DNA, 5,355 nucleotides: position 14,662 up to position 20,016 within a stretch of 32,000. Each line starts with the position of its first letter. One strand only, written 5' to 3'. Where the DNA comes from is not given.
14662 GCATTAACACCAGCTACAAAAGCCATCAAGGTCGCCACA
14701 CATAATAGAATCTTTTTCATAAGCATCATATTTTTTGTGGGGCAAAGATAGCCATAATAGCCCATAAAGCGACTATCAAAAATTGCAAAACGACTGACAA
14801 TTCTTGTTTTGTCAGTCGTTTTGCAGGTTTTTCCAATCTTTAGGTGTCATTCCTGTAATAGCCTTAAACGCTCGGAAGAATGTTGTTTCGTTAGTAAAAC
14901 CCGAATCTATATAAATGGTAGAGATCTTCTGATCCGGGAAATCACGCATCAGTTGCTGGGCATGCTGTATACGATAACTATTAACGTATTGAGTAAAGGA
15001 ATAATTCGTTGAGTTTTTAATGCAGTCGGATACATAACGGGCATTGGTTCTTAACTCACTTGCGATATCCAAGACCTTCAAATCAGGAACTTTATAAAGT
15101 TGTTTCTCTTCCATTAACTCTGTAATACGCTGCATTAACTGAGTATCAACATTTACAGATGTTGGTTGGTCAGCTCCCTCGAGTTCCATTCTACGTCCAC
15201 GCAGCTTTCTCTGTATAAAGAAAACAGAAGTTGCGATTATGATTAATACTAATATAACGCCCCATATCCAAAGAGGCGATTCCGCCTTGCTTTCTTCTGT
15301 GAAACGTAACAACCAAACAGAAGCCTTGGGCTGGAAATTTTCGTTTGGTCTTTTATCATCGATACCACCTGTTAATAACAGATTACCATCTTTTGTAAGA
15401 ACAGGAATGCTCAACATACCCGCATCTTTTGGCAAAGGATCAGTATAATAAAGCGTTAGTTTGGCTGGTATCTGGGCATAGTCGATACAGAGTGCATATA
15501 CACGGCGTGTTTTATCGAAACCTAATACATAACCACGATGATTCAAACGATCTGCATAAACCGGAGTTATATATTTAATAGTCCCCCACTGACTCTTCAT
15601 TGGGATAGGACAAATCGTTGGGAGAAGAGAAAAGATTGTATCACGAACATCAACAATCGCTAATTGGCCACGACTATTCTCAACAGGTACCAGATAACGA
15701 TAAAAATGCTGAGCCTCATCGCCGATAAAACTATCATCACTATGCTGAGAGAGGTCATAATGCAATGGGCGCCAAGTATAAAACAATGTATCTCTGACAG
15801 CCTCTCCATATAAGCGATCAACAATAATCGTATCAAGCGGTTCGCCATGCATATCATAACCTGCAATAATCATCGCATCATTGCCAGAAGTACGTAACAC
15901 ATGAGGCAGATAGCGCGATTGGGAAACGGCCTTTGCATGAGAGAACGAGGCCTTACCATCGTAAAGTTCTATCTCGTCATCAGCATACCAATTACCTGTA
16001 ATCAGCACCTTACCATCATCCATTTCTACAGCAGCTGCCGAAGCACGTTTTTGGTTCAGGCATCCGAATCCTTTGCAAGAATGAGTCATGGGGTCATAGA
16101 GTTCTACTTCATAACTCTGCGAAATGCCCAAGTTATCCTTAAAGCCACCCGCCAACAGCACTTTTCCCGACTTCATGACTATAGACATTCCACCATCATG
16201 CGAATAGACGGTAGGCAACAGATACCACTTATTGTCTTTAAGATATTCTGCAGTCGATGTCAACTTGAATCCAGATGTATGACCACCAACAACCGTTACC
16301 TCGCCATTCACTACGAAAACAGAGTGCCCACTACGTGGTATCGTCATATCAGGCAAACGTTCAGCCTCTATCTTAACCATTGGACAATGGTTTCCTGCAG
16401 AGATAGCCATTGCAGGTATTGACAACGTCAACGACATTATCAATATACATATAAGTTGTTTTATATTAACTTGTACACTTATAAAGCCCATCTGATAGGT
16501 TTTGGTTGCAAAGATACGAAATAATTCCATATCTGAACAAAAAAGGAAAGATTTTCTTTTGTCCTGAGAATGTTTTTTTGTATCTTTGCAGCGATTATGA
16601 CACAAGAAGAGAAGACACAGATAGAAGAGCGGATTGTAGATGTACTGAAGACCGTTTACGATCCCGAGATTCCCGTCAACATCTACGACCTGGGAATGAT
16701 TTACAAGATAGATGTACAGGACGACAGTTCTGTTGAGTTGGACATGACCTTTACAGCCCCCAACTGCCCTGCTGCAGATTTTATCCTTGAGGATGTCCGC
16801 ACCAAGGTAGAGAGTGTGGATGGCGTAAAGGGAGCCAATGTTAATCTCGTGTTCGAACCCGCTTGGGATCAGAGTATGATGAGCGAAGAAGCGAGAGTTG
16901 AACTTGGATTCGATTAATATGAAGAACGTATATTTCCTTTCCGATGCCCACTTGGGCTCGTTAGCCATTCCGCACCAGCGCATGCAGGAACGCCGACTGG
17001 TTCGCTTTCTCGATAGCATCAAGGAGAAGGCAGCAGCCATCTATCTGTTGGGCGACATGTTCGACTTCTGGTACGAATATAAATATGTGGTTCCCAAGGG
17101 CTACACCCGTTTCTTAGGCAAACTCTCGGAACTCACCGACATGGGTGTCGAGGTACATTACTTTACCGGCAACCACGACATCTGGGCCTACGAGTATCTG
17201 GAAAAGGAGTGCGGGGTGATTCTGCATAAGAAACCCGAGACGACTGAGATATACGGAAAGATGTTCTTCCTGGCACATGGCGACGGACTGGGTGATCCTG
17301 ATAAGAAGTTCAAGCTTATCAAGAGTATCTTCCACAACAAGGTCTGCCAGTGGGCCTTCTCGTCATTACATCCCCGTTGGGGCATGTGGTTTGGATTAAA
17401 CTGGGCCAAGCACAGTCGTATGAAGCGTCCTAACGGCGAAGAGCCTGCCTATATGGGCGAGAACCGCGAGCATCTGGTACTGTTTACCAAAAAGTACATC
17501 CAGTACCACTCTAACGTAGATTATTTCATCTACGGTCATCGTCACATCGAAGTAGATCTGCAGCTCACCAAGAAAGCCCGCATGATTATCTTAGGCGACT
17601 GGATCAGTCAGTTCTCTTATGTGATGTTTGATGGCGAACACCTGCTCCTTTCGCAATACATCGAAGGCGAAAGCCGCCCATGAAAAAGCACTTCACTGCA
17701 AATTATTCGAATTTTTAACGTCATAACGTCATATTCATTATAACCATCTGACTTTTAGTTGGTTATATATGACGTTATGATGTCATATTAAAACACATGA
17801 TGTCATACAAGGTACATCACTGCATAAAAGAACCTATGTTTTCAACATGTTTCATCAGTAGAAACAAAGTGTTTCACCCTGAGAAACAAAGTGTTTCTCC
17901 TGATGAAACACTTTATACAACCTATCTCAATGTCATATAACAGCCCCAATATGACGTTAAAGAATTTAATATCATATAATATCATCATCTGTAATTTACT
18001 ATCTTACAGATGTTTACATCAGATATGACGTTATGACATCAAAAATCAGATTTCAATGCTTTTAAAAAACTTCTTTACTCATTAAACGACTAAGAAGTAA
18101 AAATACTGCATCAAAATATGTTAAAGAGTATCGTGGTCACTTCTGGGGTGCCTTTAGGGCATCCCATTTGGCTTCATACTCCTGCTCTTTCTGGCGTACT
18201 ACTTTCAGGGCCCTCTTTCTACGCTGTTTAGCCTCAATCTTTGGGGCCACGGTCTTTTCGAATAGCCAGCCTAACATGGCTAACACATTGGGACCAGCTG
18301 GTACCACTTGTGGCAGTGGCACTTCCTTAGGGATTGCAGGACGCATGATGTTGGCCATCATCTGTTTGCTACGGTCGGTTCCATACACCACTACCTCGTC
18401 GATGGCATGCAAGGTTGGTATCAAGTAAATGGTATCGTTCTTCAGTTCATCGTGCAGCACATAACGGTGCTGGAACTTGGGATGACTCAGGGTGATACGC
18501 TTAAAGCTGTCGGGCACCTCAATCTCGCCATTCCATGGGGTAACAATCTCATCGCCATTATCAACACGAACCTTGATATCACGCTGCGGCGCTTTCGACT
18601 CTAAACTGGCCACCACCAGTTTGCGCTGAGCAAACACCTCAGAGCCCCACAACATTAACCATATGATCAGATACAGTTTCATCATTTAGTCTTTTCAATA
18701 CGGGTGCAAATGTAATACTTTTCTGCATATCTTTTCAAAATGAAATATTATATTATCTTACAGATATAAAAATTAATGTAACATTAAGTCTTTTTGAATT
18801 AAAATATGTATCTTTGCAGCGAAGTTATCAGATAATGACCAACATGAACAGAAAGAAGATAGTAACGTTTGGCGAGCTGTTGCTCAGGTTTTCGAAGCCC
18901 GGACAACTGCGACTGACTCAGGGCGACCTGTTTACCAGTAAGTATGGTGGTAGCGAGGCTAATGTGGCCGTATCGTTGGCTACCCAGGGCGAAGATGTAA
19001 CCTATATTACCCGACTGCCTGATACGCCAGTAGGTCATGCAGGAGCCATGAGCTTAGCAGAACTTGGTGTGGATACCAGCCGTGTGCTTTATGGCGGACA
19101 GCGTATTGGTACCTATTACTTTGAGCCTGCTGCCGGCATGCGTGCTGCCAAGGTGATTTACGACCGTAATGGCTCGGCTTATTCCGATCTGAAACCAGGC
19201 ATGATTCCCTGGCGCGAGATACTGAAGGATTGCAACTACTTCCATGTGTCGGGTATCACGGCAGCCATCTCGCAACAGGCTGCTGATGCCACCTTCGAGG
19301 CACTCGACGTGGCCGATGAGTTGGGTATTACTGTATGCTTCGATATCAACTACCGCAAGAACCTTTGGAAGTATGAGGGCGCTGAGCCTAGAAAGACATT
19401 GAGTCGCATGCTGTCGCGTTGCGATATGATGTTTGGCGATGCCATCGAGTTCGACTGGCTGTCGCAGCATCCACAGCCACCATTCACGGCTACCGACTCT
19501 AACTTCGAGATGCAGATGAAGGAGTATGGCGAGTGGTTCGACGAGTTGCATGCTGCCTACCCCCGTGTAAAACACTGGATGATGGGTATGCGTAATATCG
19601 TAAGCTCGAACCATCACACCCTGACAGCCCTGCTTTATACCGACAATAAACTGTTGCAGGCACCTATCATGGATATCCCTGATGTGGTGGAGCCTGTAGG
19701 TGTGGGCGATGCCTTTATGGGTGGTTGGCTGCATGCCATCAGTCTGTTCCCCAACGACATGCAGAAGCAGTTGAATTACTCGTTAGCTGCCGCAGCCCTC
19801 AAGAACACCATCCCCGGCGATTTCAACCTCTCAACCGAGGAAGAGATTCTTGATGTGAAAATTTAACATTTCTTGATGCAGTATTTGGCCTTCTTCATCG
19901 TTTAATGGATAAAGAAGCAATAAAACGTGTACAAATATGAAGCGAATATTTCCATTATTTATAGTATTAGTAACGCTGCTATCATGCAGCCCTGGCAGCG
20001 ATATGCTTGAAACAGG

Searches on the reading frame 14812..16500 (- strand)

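Call 88: search_protein_families(library=padloc, proteins=[window:14812-16500:-], max_evalue=0.01)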
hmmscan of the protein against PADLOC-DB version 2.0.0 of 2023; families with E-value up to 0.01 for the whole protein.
window:14812-16500:- (562 aa): 0 families

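Call 89: search_protein_families(library=ncbifam, proteins=[window:14812-16500:-], max_evalue=0.01)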
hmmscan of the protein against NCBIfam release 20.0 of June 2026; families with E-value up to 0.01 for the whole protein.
window:14812-16500:- (562 aa): 22 families
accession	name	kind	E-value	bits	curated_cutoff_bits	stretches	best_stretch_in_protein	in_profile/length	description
NF047455.1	TF_Staph_AryK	equivalog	5.2e-11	41.5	850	1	456-558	159-257/759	transcriptional regulator AryK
TIGR04094.1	adjacent_YSIRK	equivalog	2.2e-10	40.1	200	1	452-557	283-383/383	YSIRK-targeted surface antigen transcriptional regulator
NF007693.0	PRK10371.1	equivalog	6.8e-10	38.6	253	1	474-560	215-300/309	transcriptional regulator MelR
NF047788.1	TransRegPocR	equivalog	2.6e-09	36.8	500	1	471-560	203-291/296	transcriptional regulator PocR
NF007243.0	PRK09685.1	equivalog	8.8e-09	35.2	199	1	455-558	199-300/303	transcriptional regulator FeaR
NF010027.0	PRK13502.1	equivalog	2.9e-07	30.2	384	1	485-561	204-279/282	HTH-type transcriptional activator RhaR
NF041686.2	ant_diox_reg_AndR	equivalog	3e-07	30.4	350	1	451-554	214-315/321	anthranilate 1,2-dioxygenase regulatory protein AndR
NF049968.1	QhpR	equivalog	5.3e-07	29.1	250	1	476-557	205-284/284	AraC-like transcriptional regulator QhpR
NF010025.2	PRK13500.1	equivalog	1.6e-06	27.9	525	1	444-560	167-278/282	HTH-type transcriptional activator RhaR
NF033869.1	viru_reg_Rsp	equivalog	1e-05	24.2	400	1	449-559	142-248/701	AraC family transcriptional regulator Rsp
NF049932.1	TranspRegBtr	equivalog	4.4e-05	22.2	900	1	485-555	192-261/531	bacillibactin transport transcriptional regulator Btr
NF006902.0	PRK09393.1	equivalog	5e-05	22.6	425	1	453-557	215-319/327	transcriptional regulator FtrA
NF010026.0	PRK13501.1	equivalog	5.2e-05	22.6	363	1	486-557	205-275/290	HTH-type transcriptional activator RhaR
NF052534.1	RzbtTranRegRhrA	equivalog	5.2e-05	22.6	500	1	472-560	223-311/312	rhizobactin biosynthesis transcriptional regulator RhrA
NF007633.0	PRK10296.1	equivalog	0.00014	21.5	264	1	456-557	174-272/280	transcriptional regulator ChbR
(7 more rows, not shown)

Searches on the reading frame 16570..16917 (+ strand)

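Call 29: search_protein_families(library=pfam, proteins=[window:16570-16917:+], max_evalue=0.001)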
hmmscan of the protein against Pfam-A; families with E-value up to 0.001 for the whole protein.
window:16570-16917:+ (115 aa): 1 family
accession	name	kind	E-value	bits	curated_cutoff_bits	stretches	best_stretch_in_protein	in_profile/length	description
PF01883.24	FeS_assembly_P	-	2.1e-21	76.4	23.5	1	19-91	1-71/73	Iron-sulfur cluster assembly protein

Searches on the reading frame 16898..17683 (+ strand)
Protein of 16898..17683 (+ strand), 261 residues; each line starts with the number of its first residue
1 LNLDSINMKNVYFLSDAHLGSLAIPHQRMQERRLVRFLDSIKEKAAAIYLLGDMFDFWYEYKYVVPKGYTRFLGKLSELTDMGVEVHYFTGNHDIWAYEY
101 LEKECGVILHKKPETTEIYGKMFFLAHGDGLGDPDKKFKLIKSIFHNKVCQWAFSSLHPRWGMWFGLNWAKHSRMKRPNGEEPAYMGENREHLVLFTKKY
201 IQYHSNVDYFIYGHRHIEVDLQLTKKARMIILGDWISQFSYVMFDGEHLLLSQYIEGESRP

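Call 29: search_protein_families(library=pfam, proteins=[window:16898-17683:+], max_evalue=0.001)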
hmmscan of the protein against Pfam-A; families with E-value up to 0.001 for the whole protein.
window:16898-17683:+ (261 aa): 2 families
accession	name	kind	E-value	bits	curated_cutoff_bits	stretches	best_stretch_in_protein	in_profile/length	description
PF00149.33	Metallophos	-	6e-07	30.5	21.5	1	11-217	3-190/191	Calcineurin-like phosphoesterase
PF12850.12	Metallophos_2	-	1.7e-05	25.3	27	0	11-134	3-93/154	Calcineurin-like phosphoesterase superfamily domain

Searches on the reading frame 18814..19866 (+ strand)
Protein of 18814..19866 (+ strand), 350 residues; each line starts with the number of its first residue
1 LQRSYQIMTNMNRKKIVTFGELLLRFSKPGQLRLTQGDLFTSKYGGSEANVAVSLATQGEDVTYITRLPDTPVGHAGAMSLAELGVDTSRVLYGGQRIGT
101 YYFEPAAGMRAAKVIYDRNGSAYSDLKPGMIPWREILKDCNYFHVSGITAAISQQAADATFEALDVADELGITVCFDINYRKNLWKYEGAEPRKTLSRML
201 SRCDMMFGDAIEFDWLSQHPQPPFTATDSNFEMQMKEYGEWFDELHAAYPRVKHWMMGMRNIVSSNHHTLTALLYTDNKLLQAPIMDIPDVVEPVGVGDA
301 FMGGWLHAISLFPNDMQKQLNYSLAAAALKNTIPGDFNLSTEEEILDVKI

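Call 29: search_protein_families(library=pfam, proteins=[window:18814-19866:+], max_evalue=0.001)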
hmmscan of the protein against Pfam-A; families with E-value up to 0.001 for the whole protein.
window:18814-19866:+ (350 aa): 1 family
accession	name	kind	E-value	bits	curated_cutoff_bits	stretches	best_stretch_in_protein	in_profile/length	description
PF00294.29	PfkB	-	3.2e-25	89.5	25.8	1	14-330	2-289/302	pfkB family carbohydrate kinase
